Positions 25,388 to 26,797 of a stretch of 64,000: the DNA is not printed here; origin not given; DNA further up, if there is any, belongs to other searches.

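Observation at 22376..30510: Sigma-54/GAF-activator-controlled three-gene operon: PoxB-like ThDP enzyme + enolase-superfamily enzyme + YdiJ-type FAD/Fe-S dehydrogenase (mandelate-pathway-like logic)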

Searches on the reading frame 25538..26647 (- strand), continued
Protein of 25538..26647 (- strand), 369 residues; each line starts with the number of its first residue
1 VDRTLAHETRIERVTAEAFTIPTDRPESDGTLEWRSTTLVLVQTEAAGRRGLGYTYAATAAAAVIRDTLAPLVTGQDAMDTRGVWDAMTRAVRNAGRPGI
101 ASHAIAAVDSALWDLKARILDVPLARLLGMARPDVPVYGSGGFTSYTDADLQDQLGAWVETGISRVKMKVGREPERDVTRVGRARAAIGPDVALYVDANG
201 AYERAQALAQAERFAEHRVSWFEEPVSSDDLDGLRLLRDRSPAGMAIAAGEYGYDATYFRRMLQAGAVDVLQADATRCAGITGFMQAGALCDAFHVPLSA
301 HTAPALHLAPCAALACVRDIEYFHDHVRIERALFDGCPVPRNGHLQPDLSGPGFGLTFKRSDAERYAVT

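Call 26: find_encoding_contigs(protein=P0009, flank=10000, max_places=1)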
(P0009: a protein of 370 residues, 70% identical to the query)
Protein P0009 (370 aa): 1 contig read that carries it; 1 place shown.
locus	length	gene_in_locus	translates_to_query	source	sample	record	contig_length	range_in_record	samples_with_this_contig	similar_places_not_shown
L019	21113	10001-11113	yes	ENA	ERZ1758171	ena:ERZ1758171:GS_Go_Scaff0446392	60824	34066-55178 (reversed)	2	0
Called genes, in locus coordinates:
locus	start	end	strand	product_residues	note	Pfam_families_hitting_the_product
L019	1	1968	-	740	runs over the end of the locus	PF00982:Glyco_transf_20, PF02358:Trehalose_PPase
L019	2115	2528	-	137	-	-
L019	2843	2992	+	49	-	-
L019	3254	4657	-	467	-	-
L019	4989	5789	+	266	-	PF05239:PRC (faint)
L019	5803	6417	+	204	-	PF07884:VKOR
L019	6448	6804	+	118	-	PF03779:SPW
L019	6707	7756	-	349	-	PF00106:adh_short, PF08659:KR, PF13561:adh_short_C2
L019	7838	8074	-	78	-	-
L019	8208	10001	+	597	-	PF02776:TPP_enzyme_N, PF01855:POR_N (faint), PF00205:TPP_enzyme_M, PF02775:TPP_enzyme_C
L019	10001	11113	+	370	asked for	PF02746:MR_MLE_N, PF13378:MR_MLE_C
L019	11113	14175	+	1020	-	PF01565:FAD_binding_4, PF02913:FAD-oxidase_C, PF13183:Fer4_8, PF13534:Fer4_17 (weak), PF02754:CCG (faint)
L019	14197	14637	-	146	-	PF03479:PCC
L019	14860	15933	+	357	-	PF01594:AI-2E_transport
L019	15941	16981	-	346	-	PF01594:AI-2E_transport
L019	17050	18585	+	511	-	PF01663:Phosphodiest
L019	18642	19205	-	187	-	PF00080:Sod_Cu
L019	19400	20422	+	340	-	PF00116:COX2, PF00034:Cytochrom_C, PF13442:Cytochrome_CBB3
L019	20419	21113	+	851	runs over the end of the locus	PF00115:COX1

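Call 40: find_related_loci(query=A1, collection=metagenome_contigs, flank=10000)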
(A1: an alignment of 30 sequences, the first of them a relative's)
Query A1 (369 aa) in metagenome_contigs; peptide patterns used: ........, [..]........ (x = any residue, [..] = any of these).
600 stretches matched a pattern (row limit reached: there are more); 597 encode a relative of the query (tblastn E <= 1e-3); the best 80 are kept; 80 distinct loci.
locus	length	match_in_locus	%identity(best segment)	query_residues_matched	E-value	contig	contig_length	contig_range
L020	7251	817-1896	65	9-368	3e-159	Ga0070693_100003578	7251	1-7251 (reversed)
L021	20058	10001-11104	67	3-368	3e-156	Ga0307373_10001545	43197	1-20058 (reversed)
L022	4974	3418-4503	67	8-368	6e-159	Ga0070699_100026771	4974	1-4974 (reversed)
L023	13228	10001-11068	66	11-366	2e-156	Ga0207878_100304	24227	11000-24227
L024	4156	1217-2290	65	11-368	3e-159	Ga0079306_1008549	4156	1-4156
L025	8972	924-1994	64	11-367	6e-153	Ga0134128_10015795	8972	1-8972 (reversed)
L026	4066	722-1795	66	11-368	8e-156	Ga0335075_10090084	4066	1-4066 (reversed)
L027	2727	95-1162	64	11-367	3e-159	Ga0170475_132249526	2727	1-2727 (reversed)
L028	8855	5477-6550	67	11-368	3e-150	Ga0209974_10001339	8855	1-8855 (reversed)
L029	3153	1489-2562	66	10-367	9e-157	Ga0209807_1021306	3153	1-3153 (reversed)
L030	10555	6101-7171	63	11-367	8e-150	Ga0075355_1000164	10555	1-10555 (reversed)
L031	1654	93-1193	65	4-368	1e-162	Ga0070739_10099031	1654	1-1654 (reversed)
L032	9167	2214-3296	66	8-368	2e-149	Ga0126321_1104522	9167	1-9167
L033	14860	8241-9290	66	19-368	2e-149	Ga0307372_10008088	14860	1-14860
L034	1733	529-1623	62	3-367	1e-161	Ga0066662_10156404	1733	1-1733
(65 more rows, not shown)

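Call 43: search_protein_families(library=ncbifam, proteins=[L016:11687-12505:+, L018:11340-12380:+, L016:12576-13274:+, L016:13271-14992:+, L016:15031-16026:+, L019:6707-7756:-, L017:16284-16667:+, L013:9554-9997:+, L016:16073-17956:+, L014:8033-8545:+], max_evalue=0.01)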
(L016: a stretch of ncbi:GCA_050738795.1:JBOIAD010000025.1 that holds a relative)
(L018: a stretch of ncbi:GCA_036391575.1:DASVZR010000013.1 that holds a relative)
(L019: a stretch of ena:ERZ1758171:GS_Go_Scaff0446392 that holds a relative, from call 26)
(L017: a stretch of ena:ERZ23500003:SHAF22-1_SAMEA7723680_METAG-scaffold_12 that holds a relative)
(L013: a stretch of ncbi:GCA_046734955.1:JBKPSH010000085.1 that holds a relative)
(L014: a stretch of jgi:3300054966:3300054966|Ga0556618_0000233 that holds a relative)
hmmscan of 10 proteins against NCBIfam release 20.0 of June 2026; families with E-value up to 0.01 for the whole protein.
L016:11687-12505:+ (272 aa): 0 families

L018:11340-12380:+ (346 aa): 0 families

L016:12576-13274:+ (232 aa): 0 families

L016:13271-14992:+ (573 aa): 11 families
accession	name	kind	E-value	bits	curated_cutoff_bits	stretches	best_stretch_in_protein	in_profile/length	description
NF058674.1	CholsOxChoxAB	equivalog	2e-25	89.3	850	2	492-563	460-531/535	cholesterol oxidase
TIGR03970.1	mycofact_MftG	equivalog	3.7e-18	65.7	387.45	2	50-332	2-264/487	mycofactocin dehydrogenase MftG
NF002550.0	PRK02106.1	subfamily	2.8e-16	59.1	605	2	503-566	471-535/563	choline dehydrogenase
TIGR01810.1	betA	equivalog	4.2e-16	58.7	732.1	2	502-566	463-528/532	choline dehydrogenase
TIGR02462.1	pyranose_ox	equivalog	3.1e-11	42.9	544.9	1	438-565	411-544/548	pyranose oxidase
TIGR04542.1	GMC_mycofac_2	equivalog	1.8e-10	40.4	400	2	502-563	368-424/425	mycofactocin system GMC family oxidoreductase MftG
NF038210.1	GMC_mycofac_3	equivalog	6.1e-08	31.9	300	2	53-128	3-74/418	mycofactocin system GMC family oxidoreductase MftG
NF005089.0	PRK06522.1-4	subfamily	0.00012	21.6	223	1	51-84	3-36/326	2-dehydropantoate 2-reductase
NF005867.0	PRK07804.1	equivalog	0.0068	14.7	639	0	268-319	160-208/548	L-aspartate oxidase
TIGR00745.1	apbA_panE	subfamily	0.0071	15.6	141.35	0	51-79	2-30/305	2-dehydropantoate 2-reductase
TIGR02032.1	GG-red-SF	subfamily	0.0074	16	158.8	0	50-79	2-31/297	geranylgeranyl reductase family protein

L016:15031-16026:+ (331 aa): 216 families (the best 25 are shown)
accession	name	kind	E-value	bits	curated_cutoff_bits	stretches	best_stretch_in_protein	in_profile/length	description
NF005495.0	PRK07109.1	subfamily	1.8e-146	487.6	264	1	3-326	9-330/334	SDR family oxidoreductase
NF004792.0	PRK06139.1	equivalog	3.4e-52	177.5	308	1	3-316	9-320/327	SDR family oxidoreductase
NF004825.0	PRK06181.1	equivalog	6.6e-43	146.9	215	1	3-253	7-259/268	SDR family oxidoreductase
NF005878.0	PRK07825.1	subfamily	8e-38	130.4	287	1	3-254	10-249/278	short chain dehydrogenase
NF005806.0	PRK07666.1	equivalog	8.5e-38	130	286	1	4-188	9-191/239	3-ketoacyl-ACP reductase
NF004526.0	PRK05872.1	subfamily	7e-37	127.1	276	1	3-231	11-242/297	short-chain dehydrogenase/reductase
NF005539.0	PRK07201.1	equivalog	4.7e-36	124.7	549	1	3-261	371-621/657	SDR family oxidoreductase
NF004514.1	PRK05855.1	equivalog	1.9e-33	115.9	455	1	3-179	314-489/578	SDR family oxidoreductase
NF005881.0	PRK07832.1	equivalog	2.1e-31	109.2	296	1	4-189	11-196/287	SDR family oxidoreductase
NF004824.0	PRK06180.1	subfamily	2.6e-31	108.8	298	1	2-188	4-185/279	oxidoreductase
NF005469.0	PRK07063.1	equivalog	1.4e-30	106.7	306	1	3-168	8-175/260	SDR family oxidoreductase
NF005594.0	PRK07326.1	equivalog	4.5e-30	105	271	1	3-181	7-181/237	SDR family oxidoreductase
NF005672.0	PRK07454.1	equivalog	5.4e-30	104.4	234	1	3-192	7-194/241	SDR family oxidoreductase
TIGR01963.1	PHB_DH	subfamily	9.3e-30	103.7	307.05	1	3-169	2-168/255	3-hydroxybutyrate dehydrogenase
NF005559.1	PRK07231.1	subfamily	3.6e-29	102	215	1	3-175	5-177/249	glucose 1-dehydrogenase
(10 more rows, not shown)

L019:6707-7756:- (349 aa): 227 families (the best 25 are shown)
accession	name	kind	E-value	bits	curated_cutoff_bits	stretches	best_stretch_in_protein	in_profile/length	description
NF005495.0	PRK07109.1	subfamily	7.5e-130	433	264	1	2-323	7-329/334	SDR family oxidoreductase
NF004825.0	PRK06181.1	equivalog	1.4e-46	159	215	1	2-257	5-262/268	SDR family oxidoreductase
NF004792.0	PRK06139.1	equivalog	1.4e-45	155.7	308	1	3-302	8-306/327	SDR family oxidoreductase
NF005539.0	PRK07201.1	equivalog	1.2e-40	139.9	549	1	3-257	370-617/657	SDR family oxidoreductase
NF005878.0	PRK07825.1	subfamily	5.9e-38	130.8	287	1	2-262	8-256/278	short chain dehydrogenase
NF004526.0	PRK05872.1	subfamily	2.5e-37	128.6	276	1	2-228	9-238/297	short-chain dehydrogenase/reductase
NF005806.0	PRK07666.1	equivalog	2.1e-36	125.4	286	1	4-223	8-221/239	3-ketoacyl-ACP reductase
NF005559.1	PRK07231.1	subfamily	2.6e-35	122.1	215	1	3-218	4-224/249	glucose 1-dehydrogenase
NF005067.0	PRK06484.1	equivalog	4.9e-35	121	713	1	3-222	273-492/524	short chain dehydrogenase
NF004791.0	PRK06138.1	equivalog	6.6e-35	120.6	312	1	2-220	4-228/252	SDR family oxidoreductase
NF006565.0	PRK09072.1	equivalog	8.6e-35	120.6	238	1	3-256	5-251/265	SDR family oxidoreductase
NF004514.1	PRK05855.1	equivalog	1.2e-34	119.9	455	1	3-250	313-570/578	SDR family oxidoreductase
NF005672.0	PRK07454.1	equivalog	4.9e-34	117.6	234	1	4-230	7-227/241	SDR family oxidoreductase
NF009466.0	PRK12826.1-2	subfamily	1.2e-33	116.7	222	1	2-220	2-223/248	3-oxoacyl-ACP reductase FabG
NF005881.0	PRK07832.1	equivalog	6.4e-33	114.2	296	1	4-192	10-198/287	SDR family oxidoreductase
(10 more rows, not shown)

L017:16284-16667:+ (127 aa): 0 families

L013:9554-9997:+ (147 aa): 0 families

L016:16073-17956:+ (627 aa): 3 families
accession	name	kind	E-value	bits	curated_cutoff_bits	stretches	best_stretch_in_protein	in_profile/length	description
NF041084.1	trehalase_H1_Arch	equivalog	2.5e-116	389.6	820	1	8-581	2-567/570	alpha,alpha-trehalase TreH1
NF041085.1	trehalase_H2_Arch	equivalog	1.3e-98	331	1000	2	196-584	189-576/579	alpha,alpha-trehalase TreH2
TIGR01577.1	oligosac_amyl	hypoth_equivalog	5.5e-16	58.3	820.7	1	219-584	256-613/616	oligosaccharide amylase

L014:8033-8545:+ (170 aa): 0 families

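Call 44: search_dna_similar(query=window:25538-26647:-, collection=plasmids, mode=protein, max_evalue=1e-80, max_rows=30)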
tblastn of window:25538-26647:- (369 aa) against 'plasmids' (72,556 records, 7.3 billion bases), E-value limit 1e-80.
Records with a match: 35; places in all: 35; records where one place covers at least 80% of the query: 35.
Best place of each record, by identity: 60-80% 3; <60% 32.
By first word of the organism name: Burkholderia 6; Caballeronia 5; Paraburkholderia 4; Rhizobium 4; Rhodococcus 3; Deinococcus 2; Streptomyces 2; Komagataeibacter 2; Streptantibioticus 2; Sinorhizobium 1; and 4 more.
By predicted mobility (MOB-suite, as given by PLSDB): non-mobilizable 14; mobilizable 13; conjugative 8.
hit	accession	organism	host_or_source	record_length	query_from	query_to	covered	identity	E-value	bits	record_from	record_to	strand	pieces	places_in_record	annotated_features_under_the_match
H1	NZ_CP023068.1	Sinorhizobium sojae CCBAU 05684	G.max,nodule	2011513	8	368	98%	61.0%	2e-104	344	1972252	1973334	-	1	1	record has no annotation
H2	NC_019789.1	Deinococcus peraridilitoris DSM 19664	-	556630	9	368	98%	61.1%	8e-112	365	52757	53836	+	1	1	enolase C-terminal domain-like protein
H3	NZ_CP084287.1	Caballeronia zhejiangensis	Anasa tristis,Cell culture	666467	8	368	98%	60.5%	5e-110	360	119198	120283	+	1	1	enolase C-terminal domain-like protein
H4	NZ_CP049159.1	Caballeronia sp. SBC1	whole organism,soil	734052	3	368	99%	58.9%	1e-112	367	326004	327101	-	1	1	enolase C-terminal domain-like protein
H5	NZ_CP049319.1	Caballeronia sp. SBC2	whole organism,soil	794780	3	368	99%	58.9%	1e-112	367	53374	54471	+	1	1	enolase C-terminal domain-like protein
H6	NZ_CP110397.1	Paraburkholderia sp. D15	lichen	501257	4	368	99%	58.7%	4e-111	363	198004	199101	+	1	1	enolase C-terminal domain-like protein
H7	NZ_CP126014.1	Bradyrhizobium japonicum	Glycine max,soybean,root nodule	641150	10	369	98%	59.6%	2e-102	338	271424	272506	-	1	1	enolase C-terminal domain-like protein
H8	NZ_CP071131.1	Caballeronia sp. M1242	Homo sapiens,ETA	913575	8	368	98%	59.1%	7e-111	362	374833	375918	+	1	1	enolase C-terminal domain-like protein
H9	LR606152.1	Rhizobium sp. Q54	paddy soil contaminated with arsenic ...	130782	8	367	98%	59.3%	6e-104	342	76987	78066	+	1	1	mandelate racemase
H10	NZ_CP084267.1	Caballeronia sp. Lep1P3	Leptoglossus zonatus,Cell culture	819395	11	368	97%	59.3%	1e-113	370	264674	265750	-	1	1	enolase C-terminal domain-like protein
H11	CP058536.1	Deinococcus sp. D7000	seawater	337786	7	366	98%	58.8%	1e-101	336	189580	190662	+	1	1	mandelate racemase | thiamine pyrophosphate-requiring protein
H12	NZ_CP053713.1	Lichenicola cladoniae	Cladonia borealis,cell culture,lichen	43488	14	369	96%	59.5%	6e-106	348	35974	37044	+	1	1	enolase C-terminal domain-like protein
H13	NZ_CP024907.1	Paraburkholderia caledonica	soil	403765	8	368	98%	58.0%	2e-110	361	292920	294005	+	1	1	enolase C-terminal domain-like protein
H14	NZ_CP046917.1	Paraburkholderia acidisoli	cell culture,forest soil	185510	11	368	97%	58.5%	5e-98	325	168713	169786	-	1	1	enolase C-terminal domain-like protein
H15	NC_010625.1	Paraburkholderia phymatum STM815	-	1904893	11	368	97%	57.9%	1e-109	358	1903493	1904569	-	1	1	record has no annotation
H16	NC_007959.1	Nitrobacter hamburgensis X14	-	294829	11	367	97%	57.5%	7e-102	337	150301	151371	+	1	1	enolase C-terminal domain-like protein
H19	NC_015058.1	Granulicella tundricola MP5ACTX9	-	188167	2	366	99%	55.5%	2e-95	318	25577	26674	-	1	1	enolase C-terminal domain-like protein | thiamine pyrophosphate-dependent enzyme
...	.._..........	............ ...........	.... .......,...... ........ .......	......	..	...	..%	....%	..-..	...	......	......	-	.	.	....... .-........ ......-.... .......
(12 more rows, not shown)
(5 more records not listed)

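Call 45: get_annotated_region(hit=H2, flank=12000)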
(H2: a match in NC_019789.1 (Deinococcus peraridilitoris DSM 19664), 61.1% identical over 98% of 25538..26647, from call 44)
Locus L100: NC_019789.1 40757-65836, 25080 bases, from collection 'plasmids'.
description: Deinococcus peraridilitoris DSM 19664 plasmid pDEIPE01, complete sequence
organism: Deinococcus peraridilitoris DSM 19664 (NCBI taxid 937777)
taxonomy: Bacteria; Deinococcota; Deinococci; Deinococcales; Deinococcaceae; Deinococcus; Deinococcus peraridilitoris; Deinococcus peraridilitoris DSM 19664
host: -; source: -; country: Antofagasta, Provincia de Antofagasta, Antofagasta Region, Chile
typing (MOB-suite, as given by PLSDB): mobilizable; relaxase MOBP,MOBP
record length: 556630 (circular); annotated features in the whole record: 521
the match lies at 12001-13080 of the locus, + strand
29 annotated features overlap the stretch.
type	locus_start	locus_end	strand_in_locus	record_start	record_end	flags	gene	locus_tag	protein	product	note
CDS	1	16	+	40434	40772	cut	trxA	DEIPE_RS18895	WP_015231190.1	thioredoxin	-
CDS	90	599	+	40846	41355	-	-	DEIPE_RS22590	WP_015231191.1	DUF6789 family protein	-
CDS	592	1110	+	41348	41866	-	-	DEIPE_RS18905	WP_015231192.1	DUF1684 domain-containing protein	-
CDS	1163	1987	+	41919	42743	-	-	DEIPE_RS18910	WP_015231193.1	alpha/beta hydrolase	-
CDS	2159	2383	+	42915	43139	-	-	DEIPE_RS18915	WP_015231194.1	heavy-metal-associated domain-containing protein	-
CDS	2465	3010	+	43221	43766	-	-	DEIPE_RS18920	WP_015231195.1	peroxidase-related enzyme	-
CDS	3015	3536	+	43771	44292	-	-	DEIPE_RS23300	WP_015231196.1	hypothetical protein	-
CDS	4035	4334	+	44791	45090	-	-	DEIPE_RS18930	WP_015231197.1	hypothetical protein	-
CDS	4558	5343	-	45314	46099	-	-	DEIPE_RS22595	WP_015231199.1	Crp/Fnr family transcriptional regulator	GO:0006355 - regulation of DNA-templated transcription [Evidence IEA]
CDS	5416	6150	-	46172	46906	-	-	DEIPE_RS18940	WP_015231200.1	Crp/Fnr family transcriptional regulator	GO:0006355 - regulation of DNA-templated transcription [Evidence IEA]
CDS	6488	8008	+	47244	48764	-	-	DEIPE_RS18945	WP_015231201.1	hypothetical protein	-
CDS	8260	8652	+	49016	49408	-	-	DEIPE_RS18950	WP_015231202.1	hypothetical protein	-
CDS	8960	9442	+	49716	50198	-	-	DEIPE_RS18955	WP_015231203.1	hypothetical protein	-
CDS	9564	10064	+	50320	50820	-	-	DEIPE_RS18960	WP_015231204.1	hypothetical protein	-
CDS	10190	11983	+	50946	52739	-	-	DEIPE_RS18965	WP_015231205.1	thiamine pyrophosphate-requiring protein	-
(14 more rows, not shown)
